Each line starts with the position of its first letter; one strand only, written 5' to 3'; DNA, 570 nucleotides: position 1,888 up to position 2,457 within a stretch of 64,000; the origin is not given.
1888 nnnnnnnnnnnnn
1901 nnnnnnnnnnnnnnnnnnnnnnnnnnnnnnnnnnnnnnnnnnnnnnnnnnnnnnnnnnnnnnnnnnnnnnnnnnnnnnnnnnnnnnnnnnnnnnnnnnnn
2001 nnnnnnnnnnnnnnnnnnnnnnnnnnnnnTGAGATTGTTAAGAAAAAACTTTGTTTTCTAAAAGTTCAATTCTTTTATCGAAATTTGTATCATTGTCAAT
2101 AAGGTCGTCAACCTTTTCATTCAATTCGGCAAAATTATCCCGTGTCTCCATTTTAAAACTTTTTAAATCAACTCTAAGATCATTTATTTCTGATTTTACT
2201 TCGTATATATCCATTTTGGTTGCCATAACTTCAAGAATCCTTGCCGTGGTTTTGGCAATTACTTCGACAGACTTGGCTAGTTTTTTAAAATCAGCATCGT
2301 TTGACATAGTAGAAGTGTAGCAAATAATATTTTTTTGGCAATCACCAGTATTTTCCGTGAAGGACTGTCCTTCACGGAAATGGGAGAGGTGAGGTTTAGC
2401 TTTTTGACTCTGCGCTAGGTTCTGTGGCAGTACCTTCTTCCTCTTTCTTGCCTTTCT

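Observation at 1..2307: Partial secreted Tc-toxin-like (SpvB/TcB-N + FG-GAP repeat) protein, missed by the ORF track, with an upstream coiled-coil partner gene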

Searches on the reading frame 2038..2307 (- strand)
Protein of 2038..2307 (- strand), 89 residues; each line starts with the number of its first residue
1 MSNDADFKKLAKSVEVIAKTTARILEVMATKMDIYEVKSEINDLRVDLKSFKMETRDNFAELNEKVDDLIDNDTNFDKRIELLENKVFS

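Call 4: search_protein_families(library=pfam, proteins=[window:2041-2307:-], max_evalue=1)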
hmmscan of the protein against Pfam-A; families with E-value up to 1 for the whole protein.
window:2041-2307:- (89 aa): 4 families
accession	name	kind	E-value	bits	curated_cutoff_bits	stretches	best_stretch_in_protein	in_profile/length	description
PF21689.3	TorS_sensor_domain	-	0.0031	17.5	27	1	20-72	214-268/275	Sensor protein TorS, sensor domain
PF07323.17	DUF1465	-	0.029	14.7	25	1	41-87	83-129/153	Protein of unknown function (DUF1465)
PF05929.16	Phage_GPO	-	0.082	12.9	33.6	1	2-54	190-243/268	Phage capsid scaffolding protein (GPO) serine peptidase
PF07926.17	TPR_MLP1_2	-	0.12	12.8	36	1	21-84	53-116/129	TPR/MLP1/MLP2-like protein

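Call 5: search_protein_families(library=ncbifam, proteins=[window:2041-2307:-], max_evalue=1)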
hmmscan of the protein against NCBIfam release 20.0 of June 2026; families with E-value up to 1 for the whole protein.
window:2041-2307:- (89 aa): 2 families
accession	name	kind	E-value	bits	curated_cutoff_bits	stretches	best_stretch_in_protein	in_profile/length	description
NF006058.0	PRK08206.1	equivalog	0.1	11.1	276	1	6-53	31-78/402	diaminopropionate ammonia-lyase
NF009123.0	PRK12475.1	subfamily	0.18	11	510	1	28-80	83-131/338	MoeB/ThiF family adenylyltransferase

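Call 6: find_encoding_contigs(protein=window:2038-2307:-, flank=10000, max_places=10)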
Protein window:2038-2307:- (89 aa): 6 contigs read that carry it; 4 places shown.
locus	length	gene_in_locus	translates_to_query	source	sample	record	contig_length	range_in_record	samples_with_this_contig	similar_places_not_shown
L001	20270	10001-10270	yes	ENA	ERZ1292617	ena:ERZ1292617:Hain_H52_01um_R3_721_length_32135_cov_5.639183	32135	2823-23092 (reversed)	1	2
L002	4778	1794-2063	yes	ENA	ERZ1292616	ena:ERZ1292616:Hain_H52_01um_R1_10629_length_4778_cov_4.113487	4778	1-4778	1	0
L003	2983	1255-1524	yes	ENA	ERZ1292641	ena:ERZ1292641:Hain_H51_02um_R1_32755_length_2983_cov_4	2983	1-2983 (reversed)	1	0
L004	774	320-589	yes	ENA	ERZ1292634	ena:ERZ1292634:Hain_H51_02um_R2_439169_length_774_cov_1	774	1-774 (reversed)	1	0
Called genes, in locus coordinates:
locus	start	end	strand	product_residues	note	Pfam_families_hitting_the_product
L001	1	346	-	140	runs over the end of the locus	-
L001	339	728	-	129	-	-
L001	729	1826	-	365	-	PF02646:RmuC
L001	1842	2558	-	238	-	PF00929:RNase_T, PF01612:DNA_pol_A_exo1, PF20600:ExoX-like_C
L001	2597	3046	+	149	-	PF09424:YqeY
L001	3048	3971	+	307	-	PF03690:MYG1_exonuc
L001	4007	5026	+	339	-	PF01018:GTP1_OBG, PF03193:RsgA_GTPase (faint), PF02421:FeoB_N, PF01926:MMR_HSR1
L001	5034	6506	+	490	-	PF02934:GatB_N, PF02637:GatB_Yqey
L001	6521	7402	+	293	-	PF01116:F_bP_aldolase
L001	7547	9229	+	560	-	PF01565:FAD_binding_4, PF02913:FAD-oxidase_C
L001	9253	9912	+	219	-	PF01386:Ribosomal_L25p, PF14693:Ribosomal_TL5_C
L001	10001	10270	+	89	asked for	-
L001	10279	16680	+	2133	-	PF03534:SpvB (weak), PF05593:RHS_repeat (faint), PF13517:FG-GAP_3 (faint), PF25023:TEN_YD-shell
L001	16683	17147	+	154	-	-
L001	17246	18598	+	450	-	-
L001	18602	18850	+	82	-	-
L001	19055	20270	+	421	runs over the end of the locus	PF05593:RHS_repeat (faint)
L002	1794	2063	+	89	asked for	-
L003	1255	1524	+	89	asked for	-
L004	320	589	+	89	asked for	-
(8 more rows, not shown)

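Call 10: search_protein_families(library=pfam, proteins=[L001:10279-16677:+, L001:16683-17144:+, L001:17246-18595:+, L001:18602-18847:+], max_evalue=0.1)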
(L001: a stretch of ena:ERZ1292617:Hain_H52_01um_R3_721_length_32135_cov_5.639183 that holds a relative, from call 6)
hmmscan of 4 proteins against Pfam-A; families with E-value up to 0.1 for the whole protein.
L001:10279-16677:+ (2133 aa): 5 families
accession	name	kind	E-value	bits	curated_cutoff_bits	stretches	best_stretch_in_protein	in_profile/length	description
PF05593.20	RHS_repeat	-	1.8e-16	60.5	22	6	1333-1362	1-29/38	RHS Repeat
PF13517.12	FG-GAP_3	-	3e-10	41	26.9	3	524-595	1-60/61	FG-GAP-like repeat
PF03534.18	SpvB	-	1.6e-09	37.9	22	2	157-214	124-181/287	Salmonella virulence plasmid 65kDa B protein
PF00688.24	TGFb_propeptide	-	0.0012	19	25.8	1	1445-1544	71-173/242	TGF-beta propeptide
PF01839.29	FG-GAP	-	0.0049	17.2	22.1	0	636-651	5-20/37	FG-GAP repeat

L001:16683-17144:+ (154 aa): 1 family
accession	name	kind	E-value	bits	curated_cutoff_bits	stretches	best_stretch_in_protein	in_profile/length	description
PF23478.1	YKL104W-A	-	0.018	15.7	27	1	25-75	23-71/84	YKL104W-A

L001:17246-18595:+ (450 aa): 1 family
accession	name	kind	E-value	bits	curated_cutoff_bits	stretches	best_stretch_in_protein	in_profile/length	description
PF05593.20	RHS_repeat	-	4.5e-05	24.2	22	1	52-85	1-35/38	RHS Repeat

L001:18602-18847:+ (82 aa): 2 families
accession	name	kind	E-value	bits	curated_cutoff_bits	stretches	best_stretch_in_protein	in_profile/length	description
PF20154.4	LNT_N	-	0.0053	17.4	27.1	1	12-79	18-84/159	Apolipoprotein N-acyltransferase N-terminal domain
PF19885.4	DUF6358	-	0.054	14.2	28.4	1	10-46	13-49/61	Family of unknown function (DUF6358)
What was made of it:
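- On Tc (ABC) toxin complex, BC component: It is absent from the hits on the full protein, and midC is not found (call 10).
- On T6SS-delivered Rhs effectors: No PAAR family was among the Pfam hits on the full protein (call 10).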

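Call 11: search_protein_families(library=ncbifam, proteins=[L001:10279-16677:+, L001:16683-17144:+, L001:17246-18595:+, L001:18602-18847:+], max_evalue=0.1)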
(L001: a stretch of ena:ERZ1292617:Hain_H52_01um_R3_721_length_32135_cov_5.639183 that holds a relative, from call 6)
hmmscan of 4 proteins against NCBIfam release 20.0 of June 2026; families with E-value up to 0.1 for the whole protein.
L001:10279-16677:+ (2133 aa): 4 families
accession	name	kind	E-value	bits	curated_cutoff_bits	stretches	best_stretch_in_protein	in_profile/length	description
TIGR01643.1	YD_repeat_2x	repeat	1.8e-20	72.6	15.8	2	1333-1361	1-29/42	YD repeat-containing protein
TIGR03696.1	Rhs_assc_core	domain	2.4e-13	50.4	32.5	2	1857-1912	1-53/76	RHS repeat-associated core domain-containing protein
NF041261.1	RHS_core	equivalog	1e-06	26.9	2000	2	1831-1913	1158-1240/1261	RHS element core protein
NF047539.1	XAC2610_fam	domain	0.016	15.6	35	0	1185-1249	26-86/89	XAC2610-related protein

L001:16683-17144:+ (154 aa): 0 families

L001:17246-18595:+ (450 aa): 3 families
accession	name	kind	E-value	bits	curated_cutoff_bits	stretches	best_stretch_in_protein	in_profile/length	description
TIGR03696.1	Rhs_assc_core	domain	1.6e-14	54.1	32.5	1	158-256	1-75/76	RHS repeat-associated core domain-containing protein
NF041261.1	RHS_core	equivalog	0.0023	15.8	2000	1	133-211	1159-1237/1261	RHS element core protein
TIGR01643.1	YD_repeat_2x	repeat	0.03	14.8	15.8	1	52-82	1-32/42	YD repeat-containing protein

L001:18602-18847:+ (82 aa): 1 family
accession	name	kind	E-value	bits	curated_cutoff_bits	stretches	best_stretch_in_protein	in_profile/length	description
TIGR01528.1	NMN_trans_PnuC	equivalog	0.0067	16.4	42.45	1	8-59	27-77/187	nicotinamide riboside transporter PnuC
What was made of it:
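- On Rhs/YD-repeat polymorphic toxin: Pfam RHS_repeat 60.5 bits (cut-off 22) with 6 stretches; TIGR01643 72.6 bits (calls 10, 11). 50.4 bits (cut-off 32.5) at aa 1857-1912 in the main gene, and 54.1 bits in orphan 1 (call 11).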

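Call 14: search_solved_structures(query=L001:10279-16677:+, max_evalue=0.01, show_alignments=0)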
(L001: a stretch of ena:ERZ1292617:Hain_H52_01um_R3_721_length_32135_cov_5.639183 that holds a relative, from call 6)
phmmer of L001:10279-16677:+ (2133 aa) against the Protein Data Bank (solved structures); distinct sequences matched with E-value up to 0.01: 5.
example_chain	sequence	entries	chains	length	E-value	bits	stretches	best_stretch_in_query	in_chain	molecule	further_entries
8h8a_A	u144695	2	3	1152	7.6e-23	83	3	1119-1360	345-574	Putative Rhs-family protein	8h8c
8h8b_A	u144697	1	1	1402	1.7e-22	81.9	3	1119-1356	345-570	Putative Rhs-family protein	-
7q97_A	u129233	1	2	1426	1.1e-19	72.5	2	1124-1367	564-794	Rhs family protein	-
8qja_A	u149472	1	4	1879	4.2e-18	67.3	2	1112-1404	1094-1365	Putative type VI secretion system YD repeat-containing Rhs element Vgr protein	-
8cp6_B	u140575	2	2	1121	8.3e-13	49.8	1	1190-1362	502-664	Toxin protein Tse5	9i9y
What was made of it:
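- On Rhs/YD-repeat polymorphic toxin: PDB sequence hits are to Rhs shells (call 14).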

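Call 15: search_solved_structures(query=L001:10279-12678:+, max_evalue=10, show_alignments=2)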
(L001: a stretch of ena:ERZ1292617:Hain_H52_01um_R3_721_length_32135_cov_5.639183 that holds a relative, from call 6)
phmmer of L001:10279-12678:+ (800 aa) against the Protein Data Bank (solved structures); distinct sequences matched with E-value up to 10: 0.
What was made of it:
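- Tried and rejected: A PDB sequence search with the N-terminal 800 aa found nothing even at E<=10 (call 15).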

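Call 16: find_homologous_proteins(query=L001:10279-16677:+, max_evalue=1e-10)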
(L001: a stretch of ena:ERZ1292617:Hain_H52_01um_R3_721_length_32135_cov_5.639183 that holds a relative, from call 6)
Query L001:10279-16677:+ (2133 aa): 470 proteins with E <= 1e-10 among 8000 candidates; the best 120 are listed.
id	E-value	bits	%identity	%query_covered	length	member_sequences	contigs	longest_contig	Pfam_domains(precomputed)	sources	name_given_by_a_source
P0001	0.0e+0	2351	51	83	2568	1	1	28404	PF05593.20,PF13517.13,PF00688.25,PF25788.3,PF25023.2,PF03534.19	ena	-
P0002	0.0e+0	2213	59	67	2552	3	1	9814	PF05593.20,PF13517.13,PF25788.3,PF25023.2,PF03534.19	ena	-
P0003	0.0e+0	2113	52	90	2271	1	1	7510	PF05593.20,PF13517.13,PF03534.19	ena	-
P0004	0.0e+0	1946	59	65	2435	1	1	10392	PF21722.5,PF05593.20,PF13517.13,PF16403.12,PF25023.2,PF03534.19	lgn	-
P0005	0.0e+0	1917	51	90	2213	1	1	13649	PF12256.15,PF05593.20,PF13517.13,PF25023.2,PF03534.19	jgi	-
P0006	0.0e+0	1901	51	90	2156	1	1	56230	PF01839.30,PF00545.26,PF05593.20,PF13517.13,PF25023.2,PF03534.19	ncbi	-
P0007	0.0e+0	1895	58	65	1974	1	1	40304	PF05593.20,PF13517.13,PF25023.2,PF03534.19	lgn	-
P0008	0.0e+0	1865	49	64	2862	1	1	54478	PF01839.30,PF20041.6,PF05593.20,PF13517.13,PF25788.3,PF25023.2,PF03534.19,PF15636.12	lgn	-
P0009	0.0e+0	1859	48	9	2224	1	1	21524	PF05593.20,PF13517.13,PF25023.2,PF03534.19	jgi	jgi:RHS repeat-associated protein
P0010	0.0e+0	1842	49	90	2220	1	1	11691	PF05593.20,PF13517.13,PF25023.2,PF03534.19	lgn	-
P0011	0.0e+0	1841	56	66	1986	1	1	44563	PF05593.20,PF13517.13,PF25023.2,PF03534.19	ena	-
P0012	0.0e+0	1811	55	64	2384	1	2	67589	PF20041.6,PF05593.20,PF13517.13,PF13385.14,PF10102.15,PF25023.2,PF03534.19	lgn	-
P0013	0.0e+0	1806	49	65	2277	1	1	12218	PF01839.30,PF12256.15,PF20041.6,PF05593.20,PF13517.13,PF25023.2,PF03534.19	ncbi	-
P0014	0.0e+0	1802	50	65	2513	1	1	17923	PF01839.30,PF20041.6,PF05593.20,PF13517.13,PF25788.3,PF25023.2,PF03534.19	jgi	-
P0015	0.0e+0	1801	50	80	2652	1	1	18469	PF15649.13,PF01839.30,PF21722.5,PF05593.20,PF13517.13,PF16403.12,PF25023.2,PF03534.19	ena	-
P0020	0.0e+0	1735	45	65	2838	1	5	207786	PF01839.30,PF12256.15,PF05593.20,PF13517.13,PF25788.3,PF03534.19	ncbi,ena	ncbi:MAG: FG-GAP-like repeat-containing protein [Patescibacteria group bacterium]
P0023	0.0e+0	1718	52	66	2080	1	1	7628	PF12256.15,PF05593.20,PF13517.13,PF25023.2,PF03534.19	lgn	-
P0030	0.0e+0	1675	50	66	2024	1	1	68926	PF01839.30,PF12256.15,PF20041.6,PF05593.20,PF13517.13,PF25023.2,PF03534.19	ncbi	-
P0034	0.0e+0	1638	50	66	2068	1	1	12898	PF01839.30,PF12256.15,PF05593.20,PF13517.13,PF25023.2,PF03534.19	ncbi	-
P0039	0.0e+0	1592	47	66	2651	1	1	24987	PF12256.15,PF20041.6,PF05593.20,PF13517.13,PF25788.3,PF03534.19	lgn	-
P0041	0.0e+0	1578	40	67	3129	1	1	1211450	PF01839.30,PF12256.15,PF20041.6,PF05593.20,PF13517.13,PF13385.14,PF25023.2,PF03534.19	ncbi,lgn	-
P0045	0.0e+0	1552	48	65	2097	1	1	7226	PF01839.30,PF12256.15,PF20041.6,PF05593.20,PF13517.13,PF25023.2,PF03534.19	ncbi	-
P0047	0.0e+0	1538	49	62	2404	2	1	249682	PF01839.30,PF12256.15,PF05593.20,PF13517.13,PF13385.14,PF03534.19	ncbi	ncbi:MAG: LamG-like jellyroll fold domain-containing protein [Candidatus Paceibacterota bacterium]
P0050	0.0e+0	1528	46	46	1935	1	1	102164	PF01839.30,PF12256.15,PF20041.6,PF05593.20,PF13517.13,PF25023.2,PF03534.19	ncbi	-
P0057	0.0e+0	1501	44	90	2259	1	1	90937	PF01839.30,PF12256.15,PF05593.20,PF13517.13,PF25023.2,PF03534.19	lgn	-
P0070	0.0e+0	1474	48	65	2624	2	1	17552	PF01839.30,PF12256.15,PF05593.20,PF13517.13,PF25023.2,PF03534.19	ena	-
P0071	0.0e+0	1469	46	66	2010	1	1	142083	PF01839.30,PF12256.15,PF20041.6,PF05593.20,PF13517.13,PF25023.2,PF03534.19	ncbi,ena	-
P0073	0.0e+0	1463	42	83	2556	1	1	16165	PF12256.15,PF21722.5,PF05593.20,PF13517.13,PF25023.2,PF03534.19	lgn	-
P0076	0.0e+0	1456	47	65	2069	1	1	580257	PF15649.13,PF01839.30,PF12256.15,PF05593.20,PF13517.13,PF25023.2,PF03534.19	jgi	jgi:RHS repeat-associated protein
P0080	0.0e+0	1451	47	65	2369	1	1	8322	PF12256.15,PF05593.20,PF13517.13,PF13385.14,PF10102.15,PF25023.2,PF03534.19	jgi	jgi:RHS repeat-associated protein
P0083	0.0e+0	1444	45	67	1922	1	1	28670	PF12256.15,PF00545.26,PF05593.20,PF13517.13,PF25023.2,PF03534.19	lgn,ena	-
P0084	0.0e+0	1441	45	65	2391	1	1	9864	PF01839.30,PF12256.15,PF05593.20,PF13517.13,PF13385.14,PF10102.15,PF25023.2,PF03534.19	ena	-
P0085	0.0e+0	1440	41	64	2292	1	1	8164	PF01839.30,PF12256.15,PF20041.6,PF05593.20,PF13517.13,PF25023.2,PF03534.19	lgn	-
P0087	0.0e+0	1429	44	64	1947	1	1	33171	PF01839.30,PF12256.15,PF05593.20,PF13517.13,PF03534.19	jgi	jgi:RHS repeat-associated protein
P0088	0.0e+0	1427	46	64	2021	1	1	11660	PF01839.30,PF12256.15,PF05593.20,PF13517.13,PF25023.2,PF03534.19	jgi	-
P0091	0.0e+0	1420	40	92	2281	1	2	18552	PF01839.30,PF12256.15,PF20041.6,PF05593.20,PF13517.13,PF25023.2,PF03534.19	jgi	jgi:RHS repeat-associated protein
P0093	0.0e+0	1418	46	64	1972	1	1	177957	PF01839.30,PF12256.15,PF20041.6,PF05593.20,PF13517.13,PF25023.2,PF03534.19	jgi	jgi:RHS repeat-associated protein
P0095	0.0e+0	1406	45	67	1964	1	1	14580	PF12256.15,PF05593.20,PF13517.13,PF25023.2,PF03534.19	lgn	-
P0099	0.0e+0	1401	43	65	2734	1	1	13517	PF12256.15,PF05593.20,PF13517.13,PF25788.3,PF25023.2,PF03534.19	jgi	-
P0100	0.0e+0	1400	45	64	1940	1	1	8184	PF01839.30,PF12256.15,PF15607.12,PF05593.20,PF13517.13,PF25023.2,PF03534.19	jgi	jgi:RHS repeat-associated protein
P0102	0.0e+0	1399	43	60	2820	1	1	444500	PF01839.30,PF12256.15,PF05593.20,PF13517.13,PF25788.3,PF25023.2,PF03534.19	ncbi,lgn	-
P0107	0.0e+0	1386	43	65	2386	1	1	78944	PF01839.30,PF12256.15,PF05593.20,PF13517.13,PF13385.14,PF10102.15,PF03534.19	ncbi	-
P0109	0.0e+0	1381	45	64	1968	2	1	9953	PF12256.15,PF05593.20,PF13517.13,PF25023.2,PF03534.19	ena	-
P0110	0.0e+0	1380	40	90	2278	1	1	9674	PF01839.30,PF12256.15,PF15607.12,PF20041.6,PF05593.20,PF13517.13,PF03534.19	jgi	jgi:RHS repeat-associated protein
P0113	0.0e+0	1375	45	65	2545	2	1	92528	PF01839.30,PF12256.15,PF21722.5,PF20041.6,PF05593.20,PF13517.13,PF16403.12,PF25023.2,PF03534.19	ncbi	ncbi:MAG: immunoglobulin-like domain-containing protein [bacterium]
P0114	0.0e+0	1373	44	65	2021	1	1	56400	PF01839.30,PF12256.15,PF05593.20,PF13517.13,PF25023.2,PF03534.19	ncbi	-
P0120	0.0e+0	1365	45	64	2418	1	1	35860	PF01839.30,PF12256.15,PF05593.20,PF13517.13,PF02018.24,PF25788.3,PF25023.2,PF03534.19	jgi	jgi:RHS repeat-associated protein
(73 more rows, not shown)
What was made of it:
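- NCBI names some relatives merely 'FG-GAP-like repeat-containing protein' (call 16).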

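Call 26: find_homologous_proteins(query=window:2041-2307:-, max_evalue=0.001)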
Query window:2041-2307:-: no candidate shares three 5-residue words with the query. No homologue found.

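Call 27: find_encoding_contigs(protein=P0006, flank=7000, max_places=2)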
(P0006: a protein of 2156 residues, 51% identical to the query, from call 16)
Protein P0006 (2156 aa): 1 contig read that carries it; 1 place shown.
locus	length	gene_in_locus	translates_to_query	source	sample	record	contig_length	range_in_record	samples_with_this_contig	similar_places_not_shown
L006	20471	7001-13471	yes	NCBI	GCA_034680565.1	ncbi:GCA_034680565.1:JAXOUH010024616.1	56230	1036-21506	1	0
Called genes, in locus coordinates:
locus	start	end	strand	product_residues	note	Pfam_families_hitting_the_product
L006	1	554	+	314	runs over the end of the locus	PF00589:Phage_integrase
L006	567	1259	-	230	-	-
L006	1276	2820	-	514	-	-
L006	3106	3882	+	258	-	-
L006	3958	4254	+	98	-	PF18903:DUF5659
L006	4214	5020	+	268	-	-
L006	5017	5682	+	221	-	-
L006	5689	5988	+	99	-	-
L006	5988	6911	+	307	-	PF00589:Phage_integrase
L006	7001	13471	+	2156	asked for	PF03534:SpvB (weak), PF01839:FG-GAP (faint), PF13517:FG-GAP_3 (weak), PF05593:RHS_repeat (weak), PF25023:TEN_YD-shell (weak), PF05593:RHS_repeat (weak), PF25023:TEN_YD-shell, PF00545:Ribonuclease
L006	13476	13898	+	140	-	PF01337:Barstar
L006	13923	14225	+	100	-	-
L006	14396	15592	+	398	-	-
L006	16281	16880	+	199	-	PF15711:ILEI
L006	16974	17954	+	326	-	-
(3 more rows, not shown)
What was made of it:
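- On Rhs/YD-repeat polymorphic toxin: P0006 carries barnase followed by Barstar (call 27).
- Homologue P0006 carries barnase followed by Barstar (call 27). Relatives carry nucleases that must reach a cytoplasm (calls 16, 27). Relatives end in recognised toxin domains (calls 16, 27).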

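Call 28: find_encoding_contigs(protein=P0001, flank=7000, max_places=2)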
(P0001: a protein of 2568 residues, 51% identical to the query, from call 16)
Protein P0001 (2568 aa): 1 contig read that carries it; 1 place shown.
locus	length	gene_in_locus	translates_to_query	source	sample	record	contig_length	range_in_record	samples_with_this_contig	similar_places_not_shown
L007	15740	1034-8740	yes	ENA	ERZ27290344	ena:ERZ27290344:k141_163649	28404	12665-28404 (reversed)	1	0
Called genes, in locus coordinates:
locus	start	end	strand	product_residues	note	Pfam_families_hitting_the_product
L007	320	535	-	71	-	-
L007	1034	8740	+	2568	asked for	PF03534:SpvB (weak), PF25023:TEN_YD-shell (faint), PF13517:FG-GAP_3 (faint), PF05593:RHS_repeat (faint), PF00688:TGFb_propeptide (faint), PF25788:Ig_Rha78A_N (weak)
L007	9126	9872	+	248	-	PF07610:DUF1573, PF22544:HYDIN_VesB_CFA65-like_Ig, PF18962:Por_Secre_tail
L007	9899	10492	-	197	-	-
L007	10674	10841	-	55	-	-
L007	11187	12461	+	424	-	-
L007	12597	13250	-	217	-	-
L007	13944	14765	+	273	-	PF09407:AbiEi_1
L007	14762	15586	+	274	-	PF08843:AbiEii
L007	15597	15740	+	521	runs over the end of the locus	PF12161:HsdM_N, PF02384:N6_Mtase, PF05175:MTS (faint)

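Call 29: find_encoding_contigs(protein=P0057, flank=7000, max_places=2)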
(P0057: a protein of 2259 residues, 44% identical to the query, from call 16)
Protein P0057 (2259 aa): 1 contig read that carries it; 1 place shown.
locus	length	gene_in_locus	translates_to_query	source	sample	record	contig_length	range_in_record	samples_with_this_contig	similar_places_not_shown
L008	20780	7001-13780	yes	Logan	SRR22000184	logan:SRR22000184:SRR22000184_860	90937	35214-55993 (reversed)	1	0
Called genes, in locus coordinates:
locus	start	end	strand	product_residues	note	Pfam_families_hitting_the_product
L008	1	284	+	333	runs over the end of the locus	PF01795:Methyltransf_5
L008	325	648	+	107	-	-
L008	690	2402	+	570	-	PF00905:Transpeptidase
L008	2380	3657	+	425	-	PF08245:Mur_ligase_M, PF02875:Mur_ligase_C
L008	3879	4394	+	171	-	-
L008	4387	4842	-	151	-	PF09424:YqeY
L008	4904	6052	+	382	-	PF02646:RmuC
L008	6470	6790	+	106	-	PF00829:Ribosomal_L21p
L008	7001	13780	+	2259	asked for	PF03534:SpvB, PF01839:FG-GAP (faint), PF13517:FG-GAP_3 (weak), PF12256:TcdB_toxin_midN, PF05593:RHS_repeat, PF25023:TEN_YD-shell (weak)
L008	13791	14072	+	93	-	-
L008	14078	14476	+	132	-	-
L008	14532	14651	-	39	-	-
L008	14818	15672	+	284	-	-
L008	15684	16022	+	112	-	-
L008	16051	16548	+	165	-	-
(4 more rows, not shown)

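Call 40: search_protein_representatives(protein=window:2041-2307:-)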
Query: 89 residues. Proteins with E-value up to 0.001 (for the whole library): 61; up to 1e-10: 17; up to 1e-30: 0. The best 61 are listed.
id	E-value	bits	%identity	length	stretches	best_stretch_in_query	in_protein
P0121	6.1e-19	84.0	67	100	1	5-86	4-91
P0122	9.3e-18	80.2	58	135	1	9-88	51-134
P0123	2.5e-17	78.9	46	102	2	30-89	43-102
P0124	4.9e-17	77.9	58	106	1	11-87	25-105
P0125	2.3e-16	75.8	51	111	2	5-89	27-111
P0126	1.6e-15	73.2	45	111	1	5-82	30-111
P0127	2.9e-15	72.3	52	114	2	10-86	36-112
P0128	6.8e-15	71.1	54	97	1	4-88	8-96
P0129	5.0e-14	68.4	54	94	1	5-89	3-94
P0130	1.3e-13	67.1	54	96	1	6-88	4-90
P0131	3.7e-13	65.6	37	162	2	7-89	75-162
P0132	1.5e-12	63.7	52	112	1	2-88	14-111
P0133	1.9e-12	63.4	47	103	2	35-89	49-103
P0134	3.6e-12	62.5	39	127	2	7-88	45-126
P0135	1.8e-11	60.3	49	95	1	14-89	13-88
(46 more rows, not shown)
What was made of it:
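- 2038..2307 (-): 89-aa coiled-coil-type small protein gene. It is probably co-transcribed with the toxin but is not a conserved partner. 61 family representatives at E<=1e-3, all short proteins (call 40).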

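Call 47: find_related_loci(query=window:2041-2307:-, collection=genome_contigs, flank=8000)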
Query window:2041-2307:- (89 aa) in genome_contigs; peptide patterns used: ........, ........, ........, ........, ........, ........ (x = any residue, [..] = any of these).
177 stretches matched a pattern, but none encodes a relative of the query by tblastn (E <= 1e-3).
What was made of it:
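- Tried and rejected: With the single protein it found no relative in species genomes (call 47).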

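Call 52: find_homologous_proteins(query=L001:16183-16677:+, max_evalue=0.001)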
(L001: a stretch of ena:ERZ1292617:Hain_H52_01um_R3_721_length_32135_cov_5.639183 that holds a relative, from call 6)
Query L001:16183-16677:+: 79 candidates shared short words with the query, none scored E <= 0.001.
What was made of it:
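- Tried and rejected: Word-indexed homologue searches found nothing for the 89-aa protein (call 26) or for the tip (call 52).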

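Call 53: search_protein_families(library=pfam, proteins=[L001:16183-16677:+, L001:18017-18595:+, L001:19856-20269:+, L001:14560-15300:+, L001:16683-17144:+, L001:18602-18847:+], max_evalue=10)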
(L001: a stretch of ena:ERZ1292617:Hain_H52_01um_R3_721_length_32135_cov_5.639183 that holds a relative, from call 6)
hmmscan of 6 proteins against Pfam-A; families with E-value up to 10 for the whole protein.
L001:16183-16677:+ (165 aa): 1 family
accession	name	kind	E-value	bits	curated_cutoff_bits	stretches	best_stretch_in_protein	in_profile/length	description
PF17352.7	MFS18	-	0.12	13.1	25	1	34-71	29-68/96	Male Flower Specific protein 18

L001:18017-18595:+ (193 aa): 1 family
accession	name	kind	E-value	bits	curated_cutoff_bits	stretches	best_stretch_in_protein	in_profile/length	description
PF19814.4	DUF6297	-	0.31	10.2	29.8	1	7-118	60-166/375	Family of unknown function (DUF6297)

L001:19856-20269:+ (138 aa): 0 families

L001:14560-15300:+ (247 aa): 3 families
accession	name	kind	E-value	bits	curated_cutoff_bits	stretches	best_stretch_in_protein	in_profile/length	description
PF00688.24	TGFb_propeptide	-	9.3e-05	22.6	25.8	1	21-117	74-173/242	TGF-beta propeptide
PF19417.4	RnlA_toxin_N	-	0.042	14.5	24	1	111-153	25-67/82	RNase LS, bacterial toxin N-terminal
PF05593.20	RHS_repeat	-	1.4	9.8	22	2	215-229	19-33/38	RHS Repeat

L001:16683-17144:+ (154 aa): 2 families
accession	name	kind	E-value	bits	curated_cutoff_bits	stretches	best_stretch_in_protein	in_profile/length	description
PF23478.1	YKL104W-A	-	0.018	15.7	27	1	25-75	23-71/84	YKL104W-A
PF07219.19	HemY_N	-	1.6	9.3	31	1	29-66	4-41/107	HemY protein N-terminus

L001:18602-18847:+ (82 aa): 5 families
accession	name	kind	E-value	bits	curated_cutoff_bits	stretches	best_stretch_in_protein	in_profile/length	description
PF20154.4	LNT_N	-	0.0053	17.4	27.1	1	12-79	18-84/159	Apolipoprotein N-acyltransferase N-terminal domain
PF19885.4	DUF6358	-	0.054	14.2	28.4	1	10-46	13-49/61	Family of unknown function (DUF6358)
PF04531.18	Phage_holin_1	-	0.24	12.4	22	1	6-37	13-43/82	Bacteriophage holin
PF13630.11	SdpI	-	0.39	11.3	28.2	1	2-45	24-65/71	SdpI/YfhL protein family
PF05767.17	Pox_A14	-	5.2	7.7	27.7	1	6-47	16-57/93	Poxvirus virion envelope protein A14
